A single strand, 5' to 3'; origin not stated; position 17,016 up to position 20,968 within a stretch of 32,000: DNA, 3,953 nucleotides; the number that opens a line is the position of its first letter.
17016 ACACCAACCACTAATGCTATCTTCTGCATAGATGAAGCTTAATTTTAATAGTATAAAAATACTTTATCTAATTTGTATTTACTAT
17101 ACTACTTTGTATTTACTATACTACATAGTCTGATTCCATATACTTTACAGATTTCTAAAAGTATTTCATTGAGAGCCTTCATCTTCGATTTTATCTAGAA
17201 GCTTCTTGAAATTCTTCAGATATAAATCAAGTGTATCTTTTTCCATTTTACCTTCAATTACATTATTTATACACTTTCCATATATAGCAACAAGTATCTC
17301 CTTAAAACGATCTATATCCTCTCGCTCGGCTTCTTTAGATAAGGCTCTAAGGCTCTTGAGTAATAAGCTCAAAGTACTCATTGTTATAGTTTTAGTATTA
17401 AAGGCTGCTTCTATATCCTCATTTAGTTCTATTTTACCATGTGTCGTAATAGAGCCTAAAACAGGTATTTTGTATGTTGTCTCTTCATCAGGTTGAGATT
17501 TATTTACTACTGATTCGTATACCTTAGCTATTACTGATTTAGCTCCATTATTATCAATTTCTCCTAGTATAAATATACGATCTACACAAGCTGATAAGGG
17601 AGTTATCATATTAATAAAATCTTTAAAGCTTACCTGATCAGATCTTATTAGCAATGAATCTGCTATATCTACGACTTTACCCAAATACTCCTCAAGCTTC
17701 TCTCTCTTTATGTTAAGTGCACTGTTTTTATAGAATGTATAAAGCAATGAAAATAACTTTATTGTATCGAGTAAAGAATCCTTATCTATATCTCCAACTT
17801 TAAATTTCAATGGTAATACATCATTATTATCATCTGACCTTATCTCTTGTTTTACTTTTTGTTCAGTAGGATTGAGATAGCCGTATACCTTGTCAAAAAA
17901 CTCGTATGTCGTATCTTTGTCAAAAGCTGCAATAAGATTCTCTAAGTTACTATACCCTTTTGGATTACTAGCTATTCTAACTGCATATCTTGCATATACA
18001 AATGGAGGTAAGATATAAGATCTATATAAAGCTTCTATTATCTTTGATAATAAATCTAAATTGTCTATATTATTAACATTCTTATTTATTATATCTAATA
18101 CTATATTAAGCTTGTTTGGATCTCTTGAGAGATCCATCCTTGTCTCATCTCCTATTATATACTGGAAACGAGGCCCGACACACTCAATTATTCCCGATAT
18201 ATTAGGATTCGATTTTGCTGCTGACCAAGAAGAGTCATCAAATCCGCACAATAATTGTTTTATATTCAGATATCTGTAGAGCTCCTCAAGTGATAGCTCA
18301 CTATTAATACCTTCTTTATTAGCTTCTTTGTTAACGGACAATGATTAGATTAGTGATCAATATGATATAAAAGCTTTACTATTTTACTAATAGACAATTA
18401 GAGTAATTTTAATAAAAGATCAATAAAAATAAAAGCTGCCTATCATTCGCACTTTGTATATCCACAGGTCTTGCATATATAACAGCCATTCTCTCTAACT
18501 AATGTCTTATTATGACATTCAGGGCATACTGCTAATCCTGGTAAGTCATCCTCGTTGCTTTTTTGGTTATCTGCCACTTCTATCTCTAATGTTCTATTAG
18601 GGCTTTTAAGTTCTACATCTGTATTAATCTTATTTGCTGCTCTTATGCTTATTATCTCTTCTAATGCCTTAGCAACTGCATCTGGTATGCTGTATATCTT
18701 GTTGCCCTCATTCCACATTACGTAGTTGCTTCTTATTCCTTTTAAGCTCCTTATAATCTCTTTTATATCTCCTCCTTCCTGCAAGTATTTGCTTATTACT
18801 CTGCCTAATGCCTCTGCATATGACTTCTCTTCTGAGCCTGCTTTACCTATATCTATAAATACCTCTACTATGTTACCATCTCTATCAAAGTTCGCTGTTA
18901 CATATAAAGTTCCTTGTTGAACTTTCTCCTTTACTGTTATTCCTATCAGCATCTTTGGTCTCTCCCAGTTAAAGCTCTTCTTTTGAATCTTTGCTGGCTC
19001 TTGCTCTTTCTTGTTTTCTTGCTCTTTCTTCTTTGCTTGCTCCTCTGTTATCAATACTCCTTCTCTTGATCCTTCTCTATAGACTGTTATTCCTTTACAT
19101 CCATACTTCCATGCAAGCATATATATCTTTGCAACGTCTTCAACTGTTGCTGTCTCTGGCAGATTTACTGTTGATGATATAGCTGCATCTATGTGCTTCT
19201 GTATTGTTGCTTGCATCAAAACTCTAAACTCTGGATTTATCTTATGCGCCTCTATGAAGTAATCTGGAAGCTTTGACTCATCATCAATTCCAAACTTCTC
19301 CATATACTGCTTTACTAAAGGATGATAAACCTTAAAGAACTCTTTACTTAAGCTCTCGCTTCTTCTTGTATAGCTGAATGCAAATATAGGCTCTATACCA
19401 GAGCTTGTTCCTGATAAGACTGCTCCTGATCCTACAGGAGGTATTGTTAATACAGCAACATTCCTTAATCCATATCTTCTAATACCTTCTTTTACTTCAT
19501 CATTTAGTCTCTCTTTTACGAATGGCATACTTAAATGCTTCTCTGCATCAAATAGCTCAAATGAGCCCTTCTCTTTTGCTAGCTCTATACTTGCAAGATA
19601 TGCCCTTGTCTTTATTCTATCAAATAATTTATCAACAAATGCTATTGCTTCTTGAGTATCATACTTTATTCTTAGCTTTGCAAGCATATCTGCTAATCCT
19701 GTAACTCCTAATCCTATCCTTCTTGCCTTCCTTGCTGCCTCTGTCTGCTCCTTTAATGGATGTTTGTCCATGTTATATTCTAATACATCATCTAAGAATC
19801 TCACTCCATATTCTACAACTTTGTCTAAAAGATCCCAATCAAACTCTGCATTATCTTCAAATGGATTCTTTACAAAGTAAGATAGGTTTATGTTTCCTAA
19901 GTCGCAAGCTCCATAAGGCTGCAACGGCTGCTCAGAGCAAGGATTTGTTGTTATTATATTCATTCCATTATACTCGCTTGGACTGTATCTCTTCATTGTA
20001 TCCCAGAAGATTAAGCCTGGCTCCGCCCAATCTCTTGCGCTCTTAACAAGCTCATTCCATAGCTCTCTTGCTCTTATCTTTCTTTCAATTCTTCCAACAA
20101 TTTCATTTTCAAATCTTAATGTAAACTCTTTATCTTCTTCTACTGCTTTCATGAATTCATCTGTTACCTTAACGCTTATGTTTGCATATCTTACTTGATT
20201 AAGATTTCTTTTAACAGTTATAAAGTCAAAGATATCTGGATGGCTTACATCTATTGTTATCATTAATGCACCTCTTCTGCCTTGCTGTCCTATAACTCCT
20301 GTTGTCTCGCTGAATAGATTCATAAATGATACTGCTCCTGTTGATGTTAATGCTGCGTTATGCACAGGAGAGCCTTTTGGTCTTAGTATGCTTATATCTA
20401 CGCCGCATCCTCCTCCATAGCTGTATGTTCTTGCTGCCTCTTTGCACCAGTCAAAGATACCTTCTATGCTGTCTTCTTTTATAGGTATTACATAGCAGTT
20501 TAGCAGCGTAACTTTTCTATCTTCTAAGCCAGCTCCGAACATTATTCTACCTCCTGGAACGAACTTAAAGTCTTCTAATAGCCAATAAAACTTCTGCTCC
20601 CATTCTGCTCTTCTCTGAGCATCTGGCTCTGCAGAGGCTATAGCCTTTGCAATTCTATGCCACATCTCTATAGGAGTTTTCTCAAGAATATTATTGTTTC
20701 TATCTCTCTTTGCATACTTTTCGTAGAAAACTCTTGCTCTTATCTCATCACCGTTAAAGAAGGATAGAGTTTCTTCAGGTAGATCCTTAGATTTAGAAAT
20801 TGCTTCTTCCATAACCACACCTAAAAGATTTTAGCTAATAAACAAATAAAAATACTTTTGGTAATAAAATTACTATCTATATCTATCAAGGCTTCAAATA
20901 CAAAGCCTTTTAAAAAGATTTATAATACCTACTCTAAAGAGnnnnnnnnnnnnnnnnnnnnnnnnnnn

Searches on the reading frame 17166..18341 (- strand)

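Call 23: search_protein_families(library=pfam, proteins=[window:17166-18341:-], max_evalue=0.001)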
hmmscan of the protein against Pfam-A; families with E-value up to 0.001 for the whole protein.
window:17166-18341:- (391 aa): 0 families

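Call 94: search_protein_families(library=pfam, proteins=[window:17166-18341:-], max_evalue=0.5)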
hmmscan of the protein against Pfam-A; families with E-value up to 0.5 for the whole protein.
window:17166-18341:- (391 aa): 4 families
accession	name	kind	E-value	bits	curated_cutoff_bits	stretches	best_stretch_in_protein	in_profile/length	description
PF12086.13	DUF3563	-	0.01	16.2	26.9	1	196-228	3-38/61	Protein of unknown function (DUF3563)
PF00778.23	DIX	-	0.12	12.7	22.2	1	127-178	22-68/77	DIX domain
PF20781.2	TssR_C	-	0.14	12.8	25.7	0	365-388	94-117/141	TssR C-terminal domain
PF18806.7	Importin_rep_3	-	0.15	12.6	26.9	1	316-360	30-74/75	Importin 13 repeat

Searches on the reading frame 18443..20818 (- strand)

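Call 23: search_protein_families(library=pfam, proteins=[window:18443-20818:-], max_evalue=0.001)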
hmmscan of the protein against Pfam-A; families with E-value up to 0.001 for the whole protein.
window:18443-20818:- (791 aa): 3 families
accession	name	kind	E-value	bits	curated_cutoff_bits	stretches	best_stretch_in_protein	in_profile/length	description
PF02867.20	Ribonuc_red_lgC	-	2.7e-116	389.7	23.9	1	107-580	2-523/523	Ribonucleotide reductase, barrel domain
PF12637.14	TSCPD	-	5.9e-22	78.2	22.8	1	631-722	9-87/88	TSCPD domain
PF00317.26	Ribonuc_red_lgN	-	6.7e-19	68.2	28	1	25-100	5-76/77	Ribonucleotide reductase, all-alpha domain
